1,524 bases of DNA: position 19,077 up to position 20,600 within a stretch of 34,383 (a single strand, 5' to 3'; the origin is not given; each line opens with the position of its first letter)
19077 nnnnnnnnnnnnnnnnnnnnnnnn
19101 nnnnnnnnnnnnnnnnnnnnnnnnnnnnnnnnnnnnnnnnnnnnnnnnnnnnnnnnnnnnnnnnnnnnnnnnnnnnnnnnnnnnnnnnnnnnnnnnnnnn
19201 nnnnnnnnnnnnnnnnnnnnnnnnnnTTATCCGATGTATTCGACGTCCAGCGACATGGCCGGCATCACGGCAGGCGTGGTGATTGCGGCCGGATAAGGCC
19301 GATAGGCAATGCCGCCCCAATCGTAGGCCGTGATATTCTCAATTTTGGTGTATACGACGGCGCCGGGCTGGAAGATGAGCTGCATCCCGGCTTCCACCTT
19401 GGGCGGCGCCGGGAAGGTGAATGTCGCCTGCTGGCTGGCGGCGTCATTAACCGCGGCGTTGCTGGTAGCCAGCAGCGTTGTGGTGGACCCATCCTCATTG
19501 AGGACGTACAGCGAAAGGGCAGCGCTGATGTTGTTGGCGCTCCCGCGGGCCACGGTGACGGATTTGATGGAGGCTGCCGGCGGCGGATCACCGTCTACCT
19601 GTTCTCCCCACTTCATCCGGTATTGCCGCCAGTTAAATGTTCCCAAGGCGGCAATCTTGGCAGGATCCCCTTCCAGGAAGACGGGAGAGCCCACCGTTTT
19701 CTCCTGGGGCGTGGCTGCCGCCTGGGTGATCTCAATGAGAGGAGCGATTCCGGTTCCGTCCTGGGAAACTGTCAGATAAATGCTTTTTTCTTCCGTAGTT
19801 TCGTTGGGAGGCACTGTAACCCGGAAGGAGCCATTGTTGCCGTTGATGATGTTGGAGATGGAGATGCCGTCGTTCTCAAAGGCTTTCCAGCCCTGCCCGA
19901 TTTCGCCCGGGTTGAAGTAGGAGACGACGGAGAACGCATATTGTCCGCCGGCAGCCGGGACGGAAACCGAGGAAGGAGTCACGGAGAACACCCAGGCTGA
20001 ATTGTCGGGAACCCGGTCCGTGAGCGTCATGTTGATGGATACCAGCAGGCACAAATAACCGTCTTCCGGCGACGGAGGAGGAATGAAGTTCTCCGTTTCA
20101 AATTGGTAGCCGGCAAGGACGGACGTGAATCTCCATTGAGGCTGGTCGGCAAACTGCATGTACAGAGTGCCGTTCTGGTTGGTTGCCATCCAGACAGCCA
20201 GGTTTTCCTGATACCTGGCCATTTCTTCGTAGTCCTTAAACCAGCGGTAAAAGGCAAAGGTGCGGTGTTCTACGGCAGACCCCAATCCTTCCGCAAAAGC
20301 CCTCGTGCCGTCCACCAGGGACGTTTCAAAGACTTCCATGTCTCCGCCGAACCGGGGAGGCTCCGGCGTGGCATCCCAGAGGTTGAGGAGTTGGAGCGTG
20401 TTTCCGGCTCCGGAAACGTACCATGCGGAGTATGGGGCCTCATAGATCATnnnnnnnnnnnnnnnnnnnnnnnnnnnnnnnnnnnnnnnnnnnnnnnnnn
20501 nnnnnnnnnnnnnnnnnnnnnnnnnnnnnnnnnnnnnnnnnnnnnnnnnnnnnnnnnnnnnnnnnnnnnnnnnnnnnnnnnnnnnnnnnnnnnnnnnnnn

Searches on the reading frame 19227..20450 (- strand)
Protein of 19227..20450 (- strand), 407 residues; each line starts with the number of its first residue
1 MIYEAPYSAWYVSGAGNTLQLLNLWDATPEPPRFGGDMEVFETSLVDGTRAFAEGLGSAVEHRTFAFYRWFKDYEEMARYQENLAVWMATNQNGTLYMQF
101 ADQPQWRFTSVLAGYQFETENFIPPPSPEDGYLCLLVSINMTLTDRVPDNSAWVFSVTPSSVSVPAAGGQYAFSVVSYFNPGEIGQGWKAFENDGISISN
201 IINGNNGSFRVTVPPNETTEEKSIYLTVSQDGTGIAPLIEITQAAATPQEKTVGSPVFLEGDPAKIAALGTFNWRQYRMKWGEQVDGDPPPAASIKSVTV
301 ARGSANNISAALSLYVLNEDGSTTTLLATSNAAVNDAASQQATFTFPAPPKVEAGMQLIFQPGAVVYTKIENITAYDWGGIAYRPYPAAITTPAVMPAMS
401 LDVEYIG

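Call 21: search_protein_families(library=pfam, proteins=[window:19227-20450:-], max_evalue=0.001)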
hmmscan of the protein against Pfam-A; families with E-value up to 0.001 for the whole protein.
window:19227-20450:- (407 aa): 1 family
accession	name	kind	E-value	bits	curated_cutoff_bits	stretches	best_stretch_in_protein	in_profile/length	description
PF13004.13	BACON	-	0.00084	19.7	25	0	208-244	25-61/61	Putative binding domain, N-terminal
